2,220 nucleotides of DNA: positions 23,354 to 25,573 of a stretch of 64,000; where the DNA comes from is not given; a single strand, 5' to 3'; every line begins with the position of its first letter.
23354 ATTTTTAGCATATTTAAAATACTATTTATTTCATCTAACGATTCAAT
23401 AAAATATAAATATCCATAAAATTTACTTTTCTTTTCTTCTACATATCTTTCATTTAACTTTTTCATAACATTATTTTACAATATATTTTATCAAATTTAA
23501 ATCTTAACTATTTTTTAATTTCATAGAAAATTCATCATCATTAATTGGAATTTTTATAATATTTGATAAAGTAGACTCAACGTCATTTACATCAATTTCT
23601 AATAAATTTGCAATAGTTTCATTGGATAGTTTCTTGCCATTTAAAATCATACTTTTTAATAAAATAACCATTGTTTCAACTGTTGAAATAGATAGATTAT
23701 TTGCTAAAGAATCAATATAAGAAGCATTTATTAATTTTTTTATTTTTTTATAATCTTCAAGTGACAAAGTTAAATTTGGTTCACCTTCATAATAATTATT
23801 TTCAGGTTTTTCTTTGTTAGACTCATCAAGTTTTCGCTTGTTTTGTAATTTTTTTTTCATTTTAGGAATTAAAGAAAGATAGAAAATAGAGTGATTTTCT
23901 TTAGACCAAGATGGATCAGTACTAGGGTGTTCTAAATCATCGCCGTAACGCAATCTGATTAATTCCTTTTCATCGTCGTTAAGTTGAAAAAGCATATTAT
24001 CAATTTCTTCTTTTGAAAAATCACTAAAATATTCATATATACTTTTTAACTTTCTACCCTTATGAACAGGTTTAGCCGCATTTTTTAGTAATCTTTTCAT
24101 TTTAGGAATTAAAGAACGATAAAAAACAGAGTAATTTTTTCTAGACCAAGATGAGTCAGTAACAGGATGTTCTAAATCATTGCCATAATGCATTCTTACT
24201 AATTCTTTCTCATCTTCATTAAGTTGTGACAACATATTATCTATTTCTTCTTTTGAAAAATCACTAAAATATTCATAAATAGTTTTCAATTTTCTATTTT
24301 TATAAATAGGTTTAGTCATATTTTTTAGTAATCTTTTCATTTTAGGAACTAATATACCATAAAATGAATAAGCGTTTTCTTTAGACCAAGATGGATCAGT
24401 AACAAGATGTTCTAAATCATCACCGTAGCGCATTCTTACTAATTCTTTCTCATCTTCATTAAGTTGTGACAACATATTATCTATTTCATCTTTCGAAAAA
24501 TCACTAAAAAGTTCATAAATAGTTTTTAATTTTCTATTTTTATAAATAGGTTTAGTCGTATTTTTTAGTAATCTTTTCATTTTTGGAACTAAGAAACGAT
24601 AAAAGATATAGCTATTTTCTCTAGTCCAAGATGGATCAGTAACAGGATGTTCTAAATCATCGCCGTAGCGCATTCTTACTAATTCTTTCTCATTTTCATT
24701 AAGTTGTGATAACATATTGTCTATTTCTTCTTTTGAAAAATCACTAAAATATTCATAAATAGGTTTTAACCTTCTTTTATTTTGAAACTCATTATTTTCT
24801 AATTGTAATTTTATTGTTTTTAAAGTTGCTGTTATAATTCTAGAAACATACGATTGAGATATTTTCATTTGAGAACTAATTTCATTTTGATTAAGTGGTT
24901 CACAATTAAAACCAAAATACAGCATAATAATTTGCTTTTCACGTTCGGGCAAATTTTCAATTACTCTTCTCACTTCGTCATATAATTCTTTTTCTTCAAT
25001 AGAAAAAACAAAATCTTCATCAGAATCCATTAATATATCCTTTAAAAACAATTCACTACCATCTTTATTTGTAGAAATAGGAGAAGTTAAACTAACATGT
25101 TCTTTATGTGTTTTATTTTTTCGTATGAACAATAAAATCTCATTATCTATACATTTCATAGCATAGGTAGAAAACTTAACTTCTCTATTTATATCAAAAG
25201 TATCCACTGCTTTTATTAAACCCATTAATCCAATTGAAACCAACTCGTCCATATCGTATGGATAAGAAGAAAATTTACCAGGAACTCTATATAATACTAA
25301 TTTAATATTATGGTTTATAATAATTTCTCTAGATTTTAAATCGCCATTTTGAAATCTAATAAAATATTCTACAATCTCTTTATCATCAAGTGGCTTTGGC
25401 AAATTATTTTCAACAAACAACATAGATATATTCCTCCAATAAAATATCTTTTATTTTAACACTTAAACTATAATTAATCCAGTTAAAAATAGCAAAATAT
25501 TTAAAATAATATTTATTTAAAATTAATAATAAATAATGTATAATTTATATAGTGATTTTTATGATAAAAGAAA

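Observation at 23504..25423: Sporulation-clade sigma factor lacking a pro-sequence, fused to four tandem degenerate region-4-like modules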

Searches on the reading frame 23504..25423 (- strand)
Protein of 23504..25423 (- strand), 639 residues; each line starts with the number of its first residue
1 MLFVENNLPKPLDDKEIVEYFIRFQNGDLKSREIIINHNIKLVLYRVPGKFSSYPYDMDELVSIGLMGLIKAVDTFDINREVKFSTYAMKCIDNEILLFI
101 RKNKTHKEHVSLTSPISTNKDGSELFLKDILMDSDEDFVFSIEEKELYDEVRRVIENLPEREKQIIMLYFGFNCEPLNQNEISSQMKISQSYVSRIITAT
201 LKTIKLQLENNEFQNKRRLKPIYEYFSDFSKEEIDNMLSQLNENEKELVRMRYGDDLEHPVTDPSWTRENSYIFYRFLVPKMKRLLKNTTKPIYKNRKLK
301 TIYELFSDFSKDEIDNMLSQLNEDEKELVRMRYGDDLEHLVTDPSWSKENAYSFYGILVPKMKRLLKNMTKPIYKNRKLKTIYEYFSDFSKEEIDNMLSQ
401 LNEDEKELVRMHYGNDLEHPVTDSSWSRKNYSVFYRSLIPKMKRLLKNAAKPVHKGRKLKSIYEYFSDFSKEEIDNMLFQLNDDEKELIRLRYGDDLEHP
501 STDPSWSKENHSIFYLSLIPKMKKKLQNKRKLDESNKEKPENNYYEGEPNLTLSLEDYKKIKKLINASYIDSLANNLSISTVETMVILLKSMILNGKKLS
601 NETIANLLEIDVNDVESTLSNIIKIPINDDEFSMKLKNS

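Call 3: search_protein_families(library=pfam, proteins=[window:23504-25423:-], max_evalue=1)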
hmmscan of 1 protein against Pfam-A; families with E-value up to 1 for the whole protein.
window:23504-25423:- (639 aa): 27 families (the best 25 are shown)
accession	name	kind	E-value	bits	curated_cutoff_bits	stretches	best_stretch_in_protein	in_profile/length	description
PF04545.22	Sigma70_r4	-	1.7e-24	85.5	24.1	4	155-205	2-49/50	Sigma-70, region 4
PF08281.18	Sigma70_r4_2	-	2.2e-19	69.3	25.7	4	392-419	2-29/54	Sigma-70, region 4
PF04542.20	Sigma70_r2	-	1.3e-12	47.8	24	1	44-104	9-69/71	Sigma-70 region 2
PF12646.12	DUF3783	-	8.5e-06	26.1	27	0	226-246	5-25/56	Domain of unknown function (DUF3783)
PF06563.17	DUF1125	-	3.6e-05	24.6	28.3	0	484-501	22-39/66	Protein of unknown function (DUF1125)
PF04699.19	P16-Arc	-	0.00014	22.8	21.9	0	292-328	67-103/150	ARP2/3 complex 16 kDa subunit (p16-Arc)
PF12024.13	DUF3512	-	0.00017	21.9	23.4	0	223-258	105-139/186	Domain of unknown function (DUF3512)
PF14163.11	SieB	-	0.00087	19.3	26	0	380-414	56-91/147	Super-infection exclusion protein B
PF20811.2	PARG_cat_N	-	0.00093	19.9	25.6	0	348-399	3-55/118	Poly (ADP-ribose) glycohydrolase (PARG), helical domain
PF14538.11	Raptor_N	-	0.0077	16.5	27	0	369-413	50-95/151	Raptor N-terminal CASPase like domain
PF22822.1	MrpR_N_CB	-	0.014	16.5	27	0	227-250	41-64/79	MrpR, N-terminal core-binding domain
PF01963.22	TraB_PrgY_gumN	-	0.026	14.8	26.8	0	282-327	131-177/263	TraB/PrgY/gumN family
PF01047.28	MarR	-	0.032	14.5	24.6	1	175-198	16-39/59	MarR family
PF10102.14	DUF2341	-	0.035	15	23.4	0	193-236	35-78/84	Domain of unknown function (DUF2341)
PF23191.1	WH_MCM3_C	-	0.038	14.7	27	0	387-406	47-66/77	MCM3-like, winged helix domain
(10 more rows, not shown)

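Call 4: search_protein_families(library=ncbifam, proteins=[window:23504-25423:-], max_evalue=0.1)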
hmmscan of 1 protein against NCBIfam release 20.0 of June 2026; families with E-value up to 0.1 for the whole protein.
window:23504-25423:- (639 aa): 75 families (the best 25 are shown)
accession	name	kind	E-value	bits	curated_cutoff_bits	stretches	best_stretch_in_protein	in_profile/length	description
NF004471.0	PRK05803.1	subfamily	1.2e-62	211.2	252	1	4-212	23-232/235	RNA polymerase sporulation sigma factor SigK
TIGR02846.1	spore_sigmaK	equivalog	9.4e-57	192.2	298.65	1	3-204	19-222/227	RNA polymerase sporulation sigma factor SigK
NF006158.0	PRK08301.1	equivalog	2.7e-52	177.6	339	1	6-208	35-237/241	RNA polymerase sporulation sigma factor SigE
TIGR02835.1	spore_sigmaE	equivalog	2.2e-46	158.2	348.6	1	6-208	28-230/234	RNA polymerase sporulation sigma factor SigE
TIGR02937.1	sigma70-ECF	superfamily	1.2e-40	138.8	42.9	2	44-208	14-165/165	sigma-70 family RNA polymerase sigma factor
TIGR02980.1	SigBFG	subfamily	1.8e-31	109.6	234.35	2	30-104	3-76/227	SigB/SigF/SigG family RNA polymerase sigma factor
TIGR02393.1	RpoD_Cterm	equivalog_domain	1.4e-29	103.3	354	4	32-93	2-62/238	RNA polymerase sigma factor RpoD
TIGR02997.1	Sig70-cyanoRpoD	subfamily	2.8e-29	102.3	384.5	3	105-204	200-297/298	RNA polymerase sigma factor, RpoD/SigA family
TIGR02394.1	rpoS_proteo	equivalog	1.6e-24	86.9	378.7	2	12-96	28-111/285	RNA polymerase sigma factor RpoS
NF006071.0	PRK08215.1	equivalog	2.4e-24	86.3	372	2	12-106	19-112/258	RNA polymerase sporulation sigma factor SigG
TIGR02850.1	spore_sigG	equivalog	1.5e-23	83.5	457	2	12-105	16-108/254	RNA polymerase sporulation sigma factor SigG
NF005920.0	PRK07921.1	subfamily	1.5e-23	83.4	464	2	30-94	90-153/328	RNA polymerase sigma factor SigB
NF004052.0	PRK05572.1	subfamily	3.6e-23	82.4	311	2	11-107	13-108/252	SigF/SigG family RNA polymerase sporulation sigma factor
TIGR02479.1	FliA_WhiG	subfamily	2.3e-22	79.9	189.6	2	105-208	124-223/224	FliA/WhiG family RNA polymerase sigma factor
TIGR02885.1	spore_sigF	equivalog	2.7e-22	79.8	321.45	2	25-107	6-87/231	RNA polymerase sporulation sigma factor SigF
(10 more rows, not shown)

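Call 5: find_homologous_proteins(query=window:23504-25423:-)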
Query window:23504-25423:- (639 aa): 404 proteins with E <= 0.001 among 8000 candidates; the best 120 are listed.
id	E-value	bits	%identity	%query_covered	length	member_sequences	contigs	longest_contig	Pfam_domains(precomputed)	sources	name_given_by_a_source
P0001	0.0e+0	1255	92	100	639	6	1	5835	PF28538.1,PF05263.18,PF04545.23,PF04542.21,PF08281.19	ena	-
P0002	0.0e+0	1161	86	78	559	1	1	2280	PF28538.1,PF04545.23,PF04542.21,PF08281.19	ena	-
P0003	0.0e+0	1160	92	71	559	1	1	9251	PF28538.1,PF04545.23,PF04542.21,PF08281.19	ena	-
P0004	0.0e+0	1097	77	100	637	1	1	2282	PF20811.3,PF13684.12,PF28538.1,PF05263.18,PF04545.23,PF04542.21,PF08281.19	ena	-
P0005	0.0e+0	1091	81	83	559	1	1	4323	PF04545.23,PF04542.21,PF08281.19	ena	-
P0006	1.7e-287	973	89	71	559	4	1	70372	PF28538.1,PF04545.23,PF04542.21,PF08281.19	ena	-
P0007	6.9e-281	951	98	58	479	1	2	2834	PF04545.23,PF04542.21,PF08281.19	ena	-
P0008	2.4e-279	946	96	58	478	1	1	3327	PF04545.23,PF04542.21,PF08281.19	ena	-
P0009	2.7e-279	946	96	58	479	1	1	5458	PF04545.23,PF04542.21,PF08281.19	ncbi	-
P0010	3.7e-277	939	97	58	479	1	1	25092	PF04545.23,PF04542.21,PF08281.19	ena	-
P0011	2.0e-272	923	94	58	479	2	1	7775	PF04545.23,PF04542.21,PF08281.19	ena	-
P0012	3.4e-268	909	92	58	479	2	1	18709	PF04545.23,PF04542.21,PF08281.19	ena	-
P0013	6.8e-235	800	88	58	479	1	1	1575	PF04545.23,PF04542.21,PF08281.19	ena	-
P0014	1.1e-222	759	93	46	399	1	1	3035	PF04545.23,PF04542.21,PF08281.19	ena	-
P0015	1.3e-197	676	95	46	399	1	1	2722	PF04545.23,PF04542.21,PF08281.19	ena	-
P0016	3.8e-139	483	39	61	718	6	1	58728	PF07299.17,PF19314.5,PF13684.12,PF09447.16,PF18039.8,PF06435.17,PF05263.18,PF00979.23,PF17997.8,PF08281.19,PF20811.3,PF12024.14,PF09345.16,PF20196.4,PF08713.18,PF04545.23,PF03448.23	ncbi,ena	-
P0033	4.3e-87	311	46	58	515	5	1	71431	PF05263.18,PF04545.23,PF04542.21,PF08281.19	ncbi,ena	-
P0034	2.1e-86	309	32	94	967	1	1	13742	PF04545.23,PF00140.26,PF04542.21,PF08281.19,PF04539.23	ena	-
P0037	3.3e-84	302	31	97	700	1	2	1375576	PF04545.23,PF04542.21,PF08281.19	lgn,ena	-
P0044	1.5e-80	290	38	45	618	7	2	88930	PF04545.23,PF04542.21,PF08281.19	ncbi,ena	-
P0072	5.2e-78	281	32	95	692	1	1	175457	PF05263.18,PF04545.23,PF04542.21,PF08281.19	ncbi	-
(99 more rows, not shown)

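Call 9: find_encoding_contigs(protein=window:23504-25423:-, flank=10000, max_places=4)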
Protein window:23504-25423:- (639 aa): 8 contigs read that carry it; 4 places shown.
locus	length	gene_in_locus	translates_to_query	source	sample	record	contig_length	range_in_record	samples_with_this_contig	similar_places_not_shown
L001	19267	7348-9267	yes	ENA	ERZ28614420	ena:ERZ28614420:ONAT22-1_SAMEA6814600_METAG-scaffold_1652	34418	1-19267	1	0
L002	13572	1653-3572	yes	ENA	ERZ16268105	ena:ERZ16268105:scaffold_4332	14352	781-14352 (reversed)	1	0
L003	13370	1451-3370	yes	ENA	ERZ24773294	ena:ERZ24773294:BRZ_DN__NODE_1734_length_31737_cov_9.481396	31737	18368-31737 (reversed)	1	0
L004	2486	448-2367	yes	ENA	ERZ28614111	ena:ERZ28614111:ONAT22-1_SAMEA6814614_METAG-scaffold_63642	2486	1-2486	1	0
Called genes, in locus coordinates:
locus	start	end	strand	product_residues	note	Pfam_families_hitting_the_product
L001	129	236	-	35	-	-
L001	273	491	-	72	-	PF02609:Exonuc_VII_S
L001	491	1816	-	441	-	PF13742:tRNA_anti_2, PF01336:tRNA_anti-codon, PF02601:Exonuc_VII_L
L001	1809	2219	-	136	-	PF01029:NusB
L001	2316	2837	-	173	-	-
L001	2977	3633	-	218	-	PF03006:HlyIII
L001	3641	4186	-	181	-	PF21694:DNA_pol3_delta_C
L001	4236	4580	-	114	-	-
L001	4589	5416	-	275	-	-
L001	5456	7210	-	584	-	PF01541:GIY-YIG, PF27096:UvrC_M, PF22920:UvrC_RNaseH, PF08459:UvrC_RNaseH_dom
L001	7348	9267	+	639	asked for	PF04542:Sigma70_r2, PF05263:DUF722 (faint), PF04545:Sigma70_r4, PF08281:Sigma70_r4_2 (faint), PF28538:Helicase_helical (faint)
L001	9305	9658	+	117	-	PF01205:Impact_N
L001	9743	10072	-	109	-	-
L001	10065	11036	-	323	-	PF07454:SpoIIP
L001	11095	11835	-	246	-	PF03418:Peptidase_A25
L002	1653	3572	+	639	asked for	PF04542:Sigma70_r2, PF05263:DUF722 (faint), PF04545:Sigma70_r4, PF08281:Sigma70_r4_2 (faint), PF28538:Helicase_helical (faint)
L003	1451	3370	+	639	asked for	PF04542:Sigma70_r2, PF05263:DUF722 (faint), PF04545:Sigma70_r4, PF08281:Sigma70_r4_2 (faint), PF28538:Helicase_helical (faint)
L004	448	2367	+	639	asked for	PF04542:Sigma70_r2, PF05263:DUF722 (faint), PF04545:Sigma70_r4, PF08281:Sigma70_r4_2 (faint), PF28538:Helicase_helical (faint)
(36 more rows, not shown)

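Call 21: search_protein_families(library=phrogs, proteins=[window:23504-25423:-], max_evalue=0.01)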
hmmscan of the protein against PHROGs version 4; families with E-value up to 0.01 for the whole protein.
window:23504-25423:- (639 aa): 16 families
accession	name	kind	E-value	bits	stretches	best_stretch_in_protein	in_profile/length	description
phrog_351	-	transcription regulation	2.7e-60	205.9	4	10-216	483-734/928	RNA polymerase sigma factor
phrog_36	-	transcription regulation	2.8e-17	64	1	145-218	127-197/220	transcriptional regulator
phrog_1740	-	transcription regulation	3.3e-11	43.4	1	11-216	36-224/567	RNA polymerase sigma factor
phrog_21612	-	transcription regulation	4.7e-11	42.9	1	26-107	9-89/600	RNA polymerase sigma factor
phrog_3512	-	transcription regulation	1.9e-09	38.8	0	157-205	65-110/130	sigma factor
phrog_3816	-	other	4.1e-08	34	0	327-375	111-159/203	DNA methyltransferase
phrog_4988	-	tail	2.3e-06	28.1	0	373-428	163-218/350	tail assembly chaperone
phrog_16800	-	unknown function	5.3e-06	27.2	0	394-410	41-57/68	-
phrog_1316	-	DNA, RNA and nucleotide metabolism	5.6e-06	27.6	0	385-427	19-61/181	RNA polymerase beta subunit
phrog_1190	-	transcription regulation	1e-05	26.4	0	141-214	98-165/167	RNA polymerase sigma factor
phrog_5067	-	unknown function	2.3e-05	25.6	0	460-483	6-29/119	-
phrog_13787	-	unknown function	2.5e-05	25.5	1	100-210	67-170/172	-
phrog_23112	-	unknown function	4e-05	24.8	0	306-360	38-93/116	-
phrog_36098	-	transcription regulation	0.00021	22.1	1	57-103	43-96/223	RNA polymerase sigma factor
phrog_248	-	transcription regulation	0.00055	21.1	0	139-196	71-125/161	transcriptional activator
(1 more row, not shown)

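Call 34: find_encoding_contigs(protein=P0034, flank=8000, max_places=2)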
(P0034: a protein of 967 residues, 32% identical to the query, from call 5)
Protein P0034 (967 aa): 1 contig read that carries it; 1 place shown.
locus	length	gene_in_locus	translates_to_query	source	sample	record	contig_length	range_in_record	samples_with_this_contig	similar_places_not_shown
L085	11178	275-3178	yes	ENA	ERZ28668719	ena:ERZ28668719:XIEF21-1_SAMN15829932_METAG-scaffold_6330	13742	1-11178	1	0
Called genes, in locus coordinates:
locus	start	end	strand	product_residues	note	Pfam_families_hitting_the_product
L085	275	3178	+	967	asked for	PF00140:Sigma70_r1_2, PF04542:Sigma70_r2, PF04539:Sigma70_r3, PF08281:Sigma70_r4_2 (faint), PF04545:Sigma70_r4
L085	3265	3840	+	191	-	PF01553:Acyltransferase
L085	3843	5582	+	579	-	PF00501:AMP-binding, PF13193:AMP-binding_C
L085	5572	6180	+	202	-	PF01553:Acyltransferase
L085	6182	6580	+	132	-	PF01741:MscL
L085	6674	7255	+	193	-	PF00814:TsaD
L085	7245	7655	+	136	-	PF00583:Acetyltransf_1, PF13673:Acetyltransf_10, PF13508:Acetyltransf_7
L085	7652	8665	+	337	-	PF00814:TsaD, PF22521:HypF_C_2 (weak)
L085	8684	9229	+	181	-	-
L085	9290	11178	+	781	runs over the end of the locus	PF09364:XFP_N, PF03894:XFP, PF09363:XFP_C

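Call 35: find_encoding_contigs(protein=P0037, flank=8000, max_places=2)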
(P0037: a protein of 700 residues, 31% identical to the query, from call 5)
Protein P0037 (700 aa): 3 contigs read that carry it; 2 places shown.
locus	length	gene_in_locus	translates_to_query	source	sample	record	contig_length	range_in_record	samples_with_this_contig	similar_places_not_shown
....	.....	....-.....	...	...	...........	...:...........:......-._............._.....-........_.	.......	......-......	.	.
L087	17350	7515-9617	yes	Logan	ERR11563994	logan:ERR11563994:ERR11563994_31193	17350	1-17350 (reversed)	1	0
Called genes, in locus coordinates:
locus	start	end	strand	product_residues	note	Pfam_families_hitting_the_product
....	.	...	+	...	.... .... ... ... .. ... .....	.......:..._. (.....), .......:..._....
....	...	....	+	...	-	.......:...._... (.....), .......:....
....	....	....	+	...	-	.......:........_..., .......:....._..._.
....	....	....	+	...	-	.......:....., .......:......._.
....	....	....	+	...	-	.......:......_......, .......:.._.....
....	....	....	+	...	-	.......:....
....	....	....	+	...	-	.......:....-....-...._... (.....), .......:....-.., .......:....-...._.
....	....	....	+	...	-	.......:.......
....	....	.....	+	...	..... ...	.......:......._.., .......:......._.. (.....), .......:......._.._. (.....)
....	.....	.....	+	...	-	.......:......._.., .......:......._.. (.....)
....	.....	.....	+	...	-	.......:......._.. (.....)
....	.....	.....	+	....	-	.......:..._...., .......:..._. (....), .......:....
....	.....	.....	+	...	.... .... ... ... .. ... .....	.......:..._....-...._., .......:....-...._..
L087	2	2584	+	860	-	?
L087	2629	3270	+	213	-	PF00072:Response_reg, PF00486:Trans_reg_C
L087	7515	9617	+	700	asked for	PF04542:Sigma70_r2, PF04545:Sigma70_r4 (faint), PF08281:Sigma70_r4_2 (faint)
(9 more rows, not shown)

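Call 49: list_cluster_members(proteins=[window:23507-25423:-, window:10177-13311:+, window:16988-18727:+, P0009, P0016, P0033, P0044, P0072])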
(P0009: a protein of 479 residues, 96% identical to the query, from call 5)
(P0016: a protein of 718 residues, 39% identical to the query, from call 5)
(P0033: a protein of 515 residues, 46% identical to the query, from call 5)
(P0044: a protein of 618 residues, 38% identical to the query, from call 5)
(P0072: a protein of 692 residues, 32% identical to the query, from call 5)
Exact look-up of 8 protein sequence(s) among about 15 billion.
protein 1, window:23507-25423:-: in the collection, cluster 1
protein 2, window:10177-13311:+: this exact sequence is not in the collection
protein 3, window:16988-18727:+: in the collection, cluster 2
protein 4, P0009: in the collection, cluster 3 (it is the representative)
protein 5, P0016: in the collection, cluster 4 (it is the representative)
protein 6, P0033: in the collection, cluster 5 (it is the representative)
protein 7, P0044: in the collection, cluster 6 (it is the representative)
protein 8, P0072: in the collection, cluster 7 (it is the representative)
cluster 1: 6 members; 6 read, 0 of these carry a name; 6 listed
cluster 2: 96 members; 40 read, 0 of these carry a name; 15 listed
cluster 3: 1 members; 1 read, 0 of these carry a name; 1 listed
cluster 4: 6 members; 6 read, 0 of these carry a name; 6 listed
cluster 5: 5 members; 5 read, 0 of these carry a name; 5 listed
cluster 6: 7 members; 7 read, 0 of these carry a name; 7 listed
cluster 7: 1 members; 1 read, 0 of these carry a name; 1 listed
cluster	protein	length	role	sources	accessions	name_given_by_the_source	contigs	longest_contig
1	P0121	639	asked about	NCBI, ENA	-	-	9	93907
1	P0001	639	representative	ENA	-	-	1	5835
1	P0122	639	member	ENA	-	-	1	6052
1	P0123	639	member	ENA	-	-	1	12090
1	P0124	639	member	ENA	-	-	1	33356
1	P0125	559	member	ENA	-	-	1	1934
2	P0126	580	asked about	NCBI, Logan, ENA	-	-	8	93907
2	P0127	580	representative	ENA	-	-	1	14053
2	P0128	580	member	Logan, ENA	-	-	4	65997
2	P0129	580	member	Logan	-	-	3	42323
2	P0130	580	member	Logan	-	-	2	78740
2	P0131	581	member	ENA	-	-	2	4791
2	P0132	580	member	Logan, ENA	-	-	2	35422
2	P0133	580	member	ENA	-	-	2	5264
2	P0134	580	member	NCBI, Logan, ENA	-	-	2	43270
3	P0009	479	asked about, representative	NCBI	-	-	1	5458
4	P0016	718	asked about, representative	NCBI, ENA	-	-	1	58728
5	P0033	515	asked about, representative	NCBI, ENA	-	-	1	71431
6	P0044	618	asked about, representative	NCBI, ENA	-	-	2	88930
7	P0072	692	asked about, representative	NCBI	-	-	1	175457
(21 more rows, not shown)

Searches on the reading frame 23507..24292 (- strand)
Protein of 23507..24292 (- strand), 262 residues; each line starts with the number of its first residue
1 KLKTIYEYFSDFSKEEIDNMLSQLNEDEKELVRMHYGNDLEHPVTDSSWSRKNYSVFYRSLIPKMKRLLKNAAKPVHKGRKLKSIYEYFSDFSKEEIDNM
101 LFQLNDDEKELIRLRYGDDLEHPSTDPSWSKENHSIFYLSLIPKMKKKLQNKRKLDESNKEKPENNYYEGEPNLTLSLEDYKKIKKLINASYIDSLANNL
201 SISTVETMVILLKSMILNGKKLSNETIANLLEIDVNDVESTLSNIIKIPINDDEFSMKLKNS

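Call 70: search_dna_similar(query=window:23507-24292:-, collection=phages, mode=protein, max_evalue=0.001, max_rows=10)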
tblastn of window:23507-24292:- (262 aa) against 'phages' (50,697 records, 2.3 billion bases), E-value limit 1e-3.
No match.

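Call 71: search_dna_similar(query=window:23507-24292:-, collection=plasmids, mode=protein, max_evalue=0.001, max_rows=10)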
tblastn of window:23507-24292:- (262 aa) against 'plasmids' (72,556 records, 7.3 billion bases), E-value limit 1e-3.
No match.

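Call 74: search_protein_families(library=padloc, proteins=[window:23507-24292:-], max_evalue=0.01)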
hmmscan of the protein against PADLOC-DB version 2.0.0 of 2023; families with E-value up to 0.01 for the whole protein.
window:23507-24292:- (262 aa): 0 families
